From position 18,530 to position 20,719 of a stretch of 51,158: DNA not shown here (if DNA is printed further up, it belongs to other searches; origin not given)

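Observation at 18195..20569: Panacea (DUF4065) antitoxin-like gene coupled to a 629-aa polytopic membrane protein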

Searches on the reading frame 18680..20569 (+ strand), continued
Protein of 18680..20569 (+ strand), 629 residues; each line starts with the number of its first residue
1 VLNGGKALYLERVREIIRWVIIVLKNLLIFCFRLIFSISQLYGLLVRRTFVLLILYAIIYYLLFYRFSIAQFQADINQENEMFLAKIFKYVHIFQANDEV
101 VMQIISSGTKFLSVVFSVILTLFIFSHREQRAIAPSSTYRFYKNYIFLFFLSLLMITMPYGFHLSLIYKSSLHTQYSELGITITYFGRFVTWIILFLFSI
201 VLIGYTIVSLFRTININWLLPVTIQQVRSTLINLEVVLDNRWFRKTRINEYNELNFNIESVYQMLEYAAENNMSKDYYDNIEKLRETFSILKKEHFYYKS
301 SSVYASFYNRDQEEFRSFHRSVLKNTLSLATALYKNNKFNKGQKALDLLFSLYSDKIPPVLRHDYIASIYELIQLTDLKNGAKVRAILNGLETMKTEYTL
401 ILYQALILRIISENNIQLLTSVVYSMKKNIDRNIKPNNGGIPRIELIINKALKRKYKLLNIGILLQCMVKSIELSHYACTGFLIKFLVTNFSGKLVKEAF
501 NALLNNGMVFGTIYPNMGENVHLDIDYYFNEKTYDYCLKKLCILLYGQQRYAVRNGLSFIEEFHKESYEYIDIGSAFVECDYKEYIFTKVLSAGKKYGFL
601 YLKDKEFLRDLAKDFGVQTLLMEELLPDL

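Call 71: search_protein_families(library=padloc, proteins=[L016:2523-3887:-, L016:1553-2566:-, L012:9098-10066:+, L012:10067-11584:-, L001:10343-11749:+, L001:11833-12549:-, L004:8101-9030:-, L018:2835-3878:-, L012:1684-3450:+, L019:7903-9162:-], max_evalue=0.001)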
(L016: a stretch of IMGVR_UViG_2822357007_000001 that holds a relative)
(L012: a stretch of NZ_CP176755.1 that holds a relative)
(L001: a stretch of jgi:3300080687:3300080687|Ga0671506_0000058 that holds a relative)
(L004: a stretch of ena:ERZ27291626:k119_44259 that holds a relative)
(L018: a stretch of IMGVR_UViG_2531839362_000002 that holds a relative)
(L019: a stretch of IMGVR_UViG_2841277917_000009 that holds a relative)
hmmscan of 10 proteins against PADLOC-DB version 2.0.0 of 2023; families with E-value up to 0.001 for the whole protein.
L016:2523-3887:- (454 aa): 57 families (the best 25 are shown)
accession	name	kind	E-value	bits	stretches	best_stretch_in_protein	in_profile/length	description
PDLC04164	AriA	-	1.2e-27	95.1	2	283-430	89-236/253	-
PDLC00289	PtuA1|PtuA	-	6e-18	63.1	1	292-432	151-294/404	AAA ATPase domain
PDLC00265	PtuA1|PtuA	-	9.6e-16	55.9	1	218-432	152-374/479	AAA ATPase domain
PDLC00283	PtuA1|PtuA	-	1.1e-15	55.7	1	213-432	119-346/448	AAA ATPase domain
PDLC02980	AriA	-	1.4e-15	56.1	1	24-430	2-303/304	-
PDLC04135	mad3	-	3.5e-15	54.4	1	13-441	14-339/374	mads_3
PDLC00303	PtuA1|PtuA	-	4.5e-15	53.6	1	213-434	77-286/386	AAA ATPase domain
PDLC02979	AriA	-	8.9e-15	53.3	1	13-430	15-373/373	-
PDLC00266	PtuA1|PtuA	-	9.6e-15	52.8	1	214-433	150-383/483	AAA ATPase domain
PDLC00293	PtuA1|PtuA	-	1.9e-14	51.5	1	297-432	253-388/527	AAA ATPase domain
PDLC00273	PtuA1|PtuA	-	4.4e-14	50.3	1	240-437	85-276/375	AAA ATPase domain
PDLC02981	AriAB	-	1e-13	48.9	1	309-436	263-383/694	-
PDLC00285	PtuA1|PtuA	-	1.1e-13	49.2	1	25-436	30-336/432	AAA ATPase domain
PDLC00278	PtuA1|PtuA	-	4.9e-13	47.1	2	308-432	190-333/436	AAA ATPase domain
PDLC00290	PtuA1|PtuA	-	5.5e-13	47.1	1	359-431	240-314/414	AAA ATPase domain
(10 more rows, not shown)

L016:1553-2566:- (337 aa): 2 families
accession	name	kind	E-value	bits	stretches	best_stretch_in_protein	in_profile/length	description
PDLC02983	AriB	-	1.9e-20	72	1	47-280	5-232/236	-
PDLC02981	AriAB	-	3.1e-05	20.9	1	48-143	435-536/694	-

L012:9098-10066:+ (322 aa): 1 family
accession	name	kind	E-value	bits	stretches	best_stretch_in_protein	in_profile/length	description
PDLC03405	REase_II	-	1.1e-76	256.3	1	30-322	13-310/310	Type II restriction enzyme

L012:10067-11584:- (505 aa): 45 families (the best 25 are shown)
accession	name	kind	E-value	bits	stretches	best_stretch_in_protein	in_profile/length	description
PDLC02521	PglX|PglXI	-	2.4e-36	123.1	1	76-483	455-852/1174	PglX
PDLC03347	MTase_II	-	1.4e-35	121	2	16-302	19-293/488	Type II methyltransferase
PDLC03600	REase_MTase_IIG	-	2.5e-31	106.5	1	74-479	468-864/1205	Type IIG restriction enzyme-methyltransferase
PDLC03267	MTase_II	-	1.2e-27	95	1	7-309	12-311/539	Type II methyltransferase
PDLC03248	MTase_II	-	6.3e-21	72.7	1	7-441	8-450/521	Type II methyltransferase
PDLC02524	PglX|PglXI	-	1.3e-19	68.1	1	88-483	283-662/722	PglX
PDLC02528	PglX|PglXI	-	1.4e-19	67.4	1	98-459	468-794/1125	PglX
PDLC02527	PglX|PglXI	-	1.5e-19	67.3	1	99-482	553-918/1332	PglX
PDLC04134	mad2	-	9.3e-19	65.6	1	11-211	272-447/492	mads_2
PDLC02523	PglX|PglXI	-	1.3e-18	64.2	1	96-474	555-921/1428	PglX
PDLC02516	PglX|PglXI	-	1.3e-17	61.7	1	249-484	28-256/593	PglX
PDLC03331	MTase_II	-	5.3e-15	53.1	1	22-238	42-254/541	Type II methyltransferase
PDLC03719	oMTase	-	9.1e-15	52.5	1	23-221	42-223/387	orphan methyltransferase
PDLC03348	MTase_II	-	1.3e-14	51.7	1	79-214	323-457/727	Type II methyltransferase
PDLC03021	MTase_I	-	2.3e-14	51.1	1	89-193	257-363/491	Type I methyltransferase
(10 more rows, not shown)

L001:10343-11749:+ (468 aa): 5 families
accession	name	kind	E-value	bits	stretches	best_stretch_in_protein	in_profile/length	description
PDLC04021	PD-T4-1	-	2.7e-20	70.6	1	308-466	215-376/383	-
PDLC05008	PDC-S36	-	4.5e-16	57.4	1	324-433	139-250/280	-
PDLC04022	PD-T4-1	-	1.3e-13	48.9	1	328-465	68-208/216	-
PDLC03971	TmtA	-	7e-10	35.1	1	337-455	1639-1763/1782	-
PDLC03965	TmtA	-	5.3e-09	32.6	1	337-450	1235-1336/1370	-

L001:11833-12549:- (238 aa): 7 families
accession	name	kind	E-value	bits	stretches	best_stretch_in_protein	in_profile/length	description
PDLC04819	PDC-S02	-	1.9e-14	51.6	1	72-215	158-300/334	-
PDLC04806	PDC-S02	-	3.9e-14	50.7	1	101-210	177-286/324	-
PDLC04815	PDC-S02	-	1.4e-12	45.6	1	58-209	161-304/346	-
PDLC04796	PDC-S02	-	2.1e-08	31.5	1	84-204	218-337/390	-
PDLC00631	ZorD1|ZorD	-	4.1e-08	29.5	1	107-204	945-1043/1071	"SWI2/SNF2 helicase, Mrr-like nuclease"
PDLC03657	mREase_IV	-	1.3e-06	26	1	99-201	163-269/317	Type IV methyl-directed restriction enzyme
PDLC03663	mREase_IV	-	4.1e-05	20.4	1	108-198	410-499/544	Type IV methyl-directed restriction enzyme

L004:8101-9030:- (309 aa): 1 family
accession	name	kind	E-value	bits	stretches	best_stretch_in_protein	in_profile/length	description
PDLC04819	PDC-S02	-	0.00027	18.3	1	119-276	148-306/334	-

L018:2835-3878:- (347 aa): 2 families
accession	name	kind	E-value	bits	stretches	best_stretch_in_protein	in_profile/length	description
PDLC05052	PDC-S61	-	3.8e-09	34.5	1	70-297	40-233/253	-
PDLC03797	RTasPDDEXK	-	5.4e-05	21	1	195-265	109-177/226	DRT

L012:1684-3450:+ (588 aa): 1 family
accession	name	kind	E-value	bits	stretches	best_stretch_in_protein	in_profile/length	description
PDLC04134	mad2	-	2.3e-20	70.9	1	426-571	276-426/492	mads_2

L019:7903-9162:- (419 aa): 0 families

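Call 85: find_related_loci(query=P0137, collection=viral_contigs, flank=3000)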
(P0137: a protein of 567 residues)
Query P0137 (567 aa) in viral_contigs; peptide patterns used: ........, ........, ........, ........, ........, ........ (x = any residue, [..] = any of these).
23 stretches matched a pattern, but none encodes a relative of the query by tblastn (E <= 1e-3).

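Call 86: find_related_loci(query=P0022, collection=viral_contigs, flank=3000)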
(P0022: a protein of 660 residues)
Query P0022 (660 aa) in viral_contigs; peptide patterns used: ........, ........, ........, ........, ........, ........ (x = any residue, [..] = any of these).
9 stretches matched a pattern, but none encodes a relative of the query by tblastn (E <= 1e-3).

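Call 87: find_related_loci(query=P0113, collection=viral_contigs, flank=3000)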
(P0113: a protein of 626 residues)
Query P0113 (626 aa) in viral_contigs; peptide patterns used: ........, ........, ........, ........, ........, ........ (x = any residue, [..] = any of these).
5 stretches matched a pattern, but none encodes a relative of the query by tblastn (E <= 1e-3).

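Call 88: search_dna_similar(query=P0001, collection=phages, mode=protein, max_evalue=0.001)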
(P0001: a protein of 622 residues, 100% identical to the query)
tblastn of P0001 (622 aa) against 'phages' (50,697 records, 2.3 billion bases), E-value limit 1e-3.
No match.

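Call 89: search_dna_similar(query=P0001, collection=plasmids, mode=protein, max_evalue=0.001)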
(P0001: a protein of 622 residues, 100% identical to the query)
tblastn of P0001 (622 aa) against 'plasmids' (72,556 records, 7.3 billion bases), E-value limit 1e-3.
Records with a match: 7; places in all: 7; records where one place covers at least 80% of the query: 7.
Best place of each record, by identity: <60% 7.
By first word of the organism name: Bacillus 7.
By predicted mobility (MOB-suite, as given by PLSDB): non-mobilizable 7.
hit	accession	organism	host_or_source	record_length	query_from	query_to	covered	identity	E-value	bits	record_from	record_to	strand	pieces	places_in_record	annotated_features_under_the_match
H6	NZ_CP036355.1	Bacillus sp. SYJ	Pelodiscus sinensis,tissue sample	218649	60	604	88%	35.9%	3e-98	337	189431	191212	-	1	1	hypothetical protein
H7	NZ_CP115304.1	Bacillus tropicus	Tryonyx sinensis (Chinese soft-shell ...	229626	60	604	88%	35.9%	3e-98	337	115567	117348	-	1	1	hypothetical protein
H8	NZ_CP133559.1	Bacillus wiedmannii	Thaumetopoea processionea,liquid culture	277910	60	604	88%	35.9%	1e-94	326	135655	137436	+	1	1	hypothetical protein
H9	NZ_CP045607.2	Bacillus cereus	Whole organism,soil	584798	77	617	87%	26.3%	8e-36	152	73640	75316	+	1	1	hypothetical protein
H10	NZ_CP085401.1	Bacillus tropicus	single cell,soil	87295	77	604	85%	26.2%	9e-29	130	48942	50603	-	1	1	none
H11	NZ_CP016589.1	Bacillus thuringiensis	Mono isolate,Ginseng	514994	80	610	85%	25.9%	2e-37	157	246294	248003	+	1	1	hypothetical protein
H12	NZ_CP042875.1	Bacillus cereus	Triticum aestivum L,tissue sample,root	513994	91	610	84%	23.3%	2e-28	129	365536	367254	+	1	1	hypothetical protein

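Call 90: get_annotated_region(hit=H8, flank=4000)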
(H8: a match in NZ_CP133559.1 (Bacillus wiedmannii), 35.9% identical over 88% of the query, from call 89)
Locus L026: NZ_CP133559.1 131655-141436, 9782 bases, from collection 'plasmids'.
description: Bacillus wiedmannii strain EPS29 plasmid ppl277, complete sequence
organism: Bacillus wiedmannii (NCBI taxid 1890302)
taxonomy: Bacteria; Bacillota; Bacilli; Bacillales; Bacillaceae; Bacillus; Bacillus wiedmannii
host: -; source: Thaumetopoea processionea,liquid culture; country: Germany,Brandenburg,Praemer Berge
typing (MOB-suite, as given by PLSDB): non-mobilizable; replicon rep_cluster_125; mating-pair formation MPF_T
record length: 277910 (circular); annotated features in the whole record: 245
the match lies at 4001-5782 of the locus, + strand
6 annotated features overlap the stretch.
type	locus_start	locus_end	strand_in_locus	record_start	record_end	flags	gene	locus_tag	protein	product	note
CDS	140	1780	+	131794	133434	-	-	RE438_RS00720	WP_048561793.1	hypothetical protein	-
CDS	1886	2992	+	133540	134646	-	xerS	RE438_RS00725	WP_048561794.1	tyrosine recombinase XerS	GO:0015074 - DNA integration [Evidence IEA]; GO:0006310 - DNA recombination [Evidence IEA]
CDS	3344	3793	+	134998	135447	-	-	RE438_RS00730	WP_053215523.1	type II toxin-antitoxin system antitoxin SocA domain-containing protein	-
CDS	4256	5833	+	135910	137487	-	-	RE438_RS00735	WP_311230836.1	hypothetical protein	-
CDS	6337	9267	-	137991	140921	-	-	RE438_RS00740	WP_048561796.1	binary toxin-like calcium binding domain-containing protein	-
CDS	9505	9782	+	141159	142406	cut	-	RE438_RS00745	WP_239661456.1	AraC family transcriptional regulator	GO:0006355 - regulation of DNA-templated transcription [Evidence IEA]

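Call 91: get_annotated_region(hit=H9, flank=4000)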
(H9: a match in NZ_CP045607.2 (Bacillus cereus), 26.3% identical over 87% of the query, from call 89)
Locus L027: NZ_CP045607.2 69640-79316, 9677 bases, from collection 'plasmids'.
description: Bacillus cereus strain SB1 plasmid p1, complete sequence
organism: Bacillus cereus (NCBI taxid 1396)
taxonomy: Bacteria; Bacillota; Bacilli; Bacillales; Bacillaceae; Bacillus; Bacillus cereus
host: -; source: Whole organism,soil; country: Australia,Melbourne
typing (MOB-suite, as given by PLSDB): non-mobilizable; replicon rep_cluster_125; mating-pair formation MPF_T
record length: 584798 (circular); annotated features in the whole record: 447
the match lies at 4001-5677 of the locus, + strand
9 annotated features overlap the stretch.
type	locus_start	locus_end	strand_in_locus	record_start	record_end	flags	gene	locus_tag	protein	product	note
CDS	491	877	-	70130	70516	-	-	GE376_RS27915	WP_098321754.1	hypothetical protein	-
CDS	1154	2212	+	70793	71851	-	-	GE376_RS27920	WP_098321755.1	toll/interleukin-1 receptor domain-containing protein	GO:0007165 - signal transduction [Evidence IEA]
CDS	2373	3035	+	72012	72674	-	-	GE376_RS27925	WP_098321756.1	DUF1643 domain-containing protein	-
CDS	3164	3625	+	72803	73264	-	-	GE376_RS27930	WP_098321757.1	type II toxin-antitoxin system antitoxin SocA domain-containing protein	-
CDS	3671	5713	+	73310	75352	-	-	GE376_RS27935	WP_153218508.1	hypothetical protein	-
CDS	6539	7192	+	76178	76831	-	-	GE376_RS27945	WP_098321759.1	hypothetical protein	-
CDS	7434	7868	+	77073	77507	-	-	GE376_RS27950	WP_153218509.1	hypothetical protein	-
CDS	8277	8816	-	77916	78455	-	-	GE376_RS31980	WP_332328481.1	tyrosine-type recombinase/integrase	GO:0015074 - DNA integration [Evidence IEA]; GO:0006310 - DNA recombination [Evidence IEA]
CDS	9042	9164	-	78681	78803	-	-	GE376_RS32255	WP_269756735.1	hypothetical protein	-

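Call 92: get_annotated_region(hit=H11, flank=4000)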
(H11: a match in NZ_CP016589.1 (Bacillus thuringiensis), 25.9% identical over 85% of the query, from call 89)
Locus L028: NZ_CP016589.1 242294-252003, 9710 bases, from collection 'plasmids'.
description: Bacillus thuringiensis strain KNU-07 plasmid pBTKNU07-01, complete sequence
organism: Bacillus thuringiensis (NCBI taxid 1428)
taxonomy: Bacteria; Bacillota; Bacilli; Bacillales; Bacillaceae; Bacillus; Bacillus thuringiensis
host: -; source: Mono isolate,Ginseng; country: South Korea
typing (MOB-suite, as given by PLSDB): non-mobilizable; replicon rep_cluster_125; mating-pair formation MPF_T
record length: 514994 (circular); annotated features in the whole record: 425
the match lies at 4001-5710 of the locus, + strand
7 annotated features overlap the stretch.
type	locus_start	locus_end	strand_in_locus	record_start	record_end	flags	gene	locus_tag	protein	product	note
CDS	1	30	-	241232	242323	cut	-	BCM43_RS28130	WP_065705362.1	Rap family tetratricopeptide repeat protein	-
CDS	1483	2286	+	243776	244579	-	-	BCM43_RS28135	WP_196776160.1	Shedu immune nuclease family protein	-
CDS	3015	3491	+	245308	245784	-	-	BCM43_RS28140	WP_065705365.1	type II toxin-antitoxin system antitoxin SocA domain-containing protein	-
CDS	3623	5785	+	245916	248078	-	-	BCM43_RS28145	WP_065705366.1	hypothetical protein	-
CDS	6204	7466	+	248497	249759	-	-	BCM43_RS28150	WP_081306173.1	AAA family ATPase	-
CDS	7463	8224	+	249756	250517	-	-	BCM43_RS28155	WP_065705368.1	retron system putative HNH endonuclease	GO:0051607 - defense response to virus [Evidence IEA]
CDS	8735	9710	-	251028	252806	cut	-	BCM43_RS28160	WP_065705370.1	DUF262 domain-containing protein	-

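Call 93: get_annotated_region(hit=H12, flank=4000)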
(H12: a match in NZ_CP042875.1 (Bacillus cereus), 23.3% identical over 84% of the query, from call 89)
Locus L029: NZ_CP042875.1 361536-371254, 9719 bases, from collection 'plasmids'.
description: Bacillus cereus strain 09 plasmid unnamed1, complete sequence
organism: Bacillus cereus (NCBI taxid 1396)
taxonomy: Bacteria; Bacillota; Bacilli; Bacillales; Bacillaceae; Bacillus; Bacillus cereus
host: -; source: Triticum aestivum L,tissue sample,root; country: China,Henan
typing (MOB-suite, as given by PLSDB): non-mobilizable; replicon rep_cluster_125; mating-pair formation MPF_T
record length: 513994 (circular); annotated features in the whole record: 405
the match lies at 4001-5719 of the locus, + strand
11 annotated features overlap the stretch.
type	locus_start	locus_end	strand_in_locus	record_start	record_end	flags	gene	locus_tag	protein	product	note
CDS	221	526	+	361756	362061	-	-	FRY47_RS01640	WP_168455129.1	hypothetical protein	-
CDS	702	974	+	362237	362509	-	-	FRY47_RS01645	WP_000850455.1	hypothetical protein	-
CDS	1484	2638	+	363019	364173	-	-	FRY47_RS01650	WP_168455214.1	HNH endonuclease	-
CDS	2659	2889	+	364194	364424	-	-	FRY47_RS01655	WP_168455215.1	hypothetical protein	-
CDS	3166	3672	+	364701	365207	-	-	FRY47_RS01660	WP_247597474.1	type II toxin-antitoxin system antitoxin SocA domain-containing protein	-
CDS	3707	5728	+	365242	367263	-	-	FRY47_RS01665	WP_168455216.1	hypothetical protein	-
CDS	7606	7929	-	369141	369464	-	-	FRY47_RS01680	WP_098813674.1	helix-turn-helix transcriptional regulator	-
CDS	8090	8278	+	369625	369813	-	-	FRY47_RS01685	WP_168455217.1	helix-turn-helix transcriptional regulator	-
CDS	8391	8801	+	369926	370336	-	-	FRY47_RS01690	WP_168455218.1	hypothetical protein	-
CDS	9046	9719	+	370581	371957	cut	tet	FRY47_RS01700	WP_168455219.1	Tet(L)/Tet(K)/Tet(45) family tetracycline efflux MFS transporter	GO:0015904 - tetracycline transmembrane transport [Evidence IEA]; GO:0055085 - transmembrane transport [Evidence IEA]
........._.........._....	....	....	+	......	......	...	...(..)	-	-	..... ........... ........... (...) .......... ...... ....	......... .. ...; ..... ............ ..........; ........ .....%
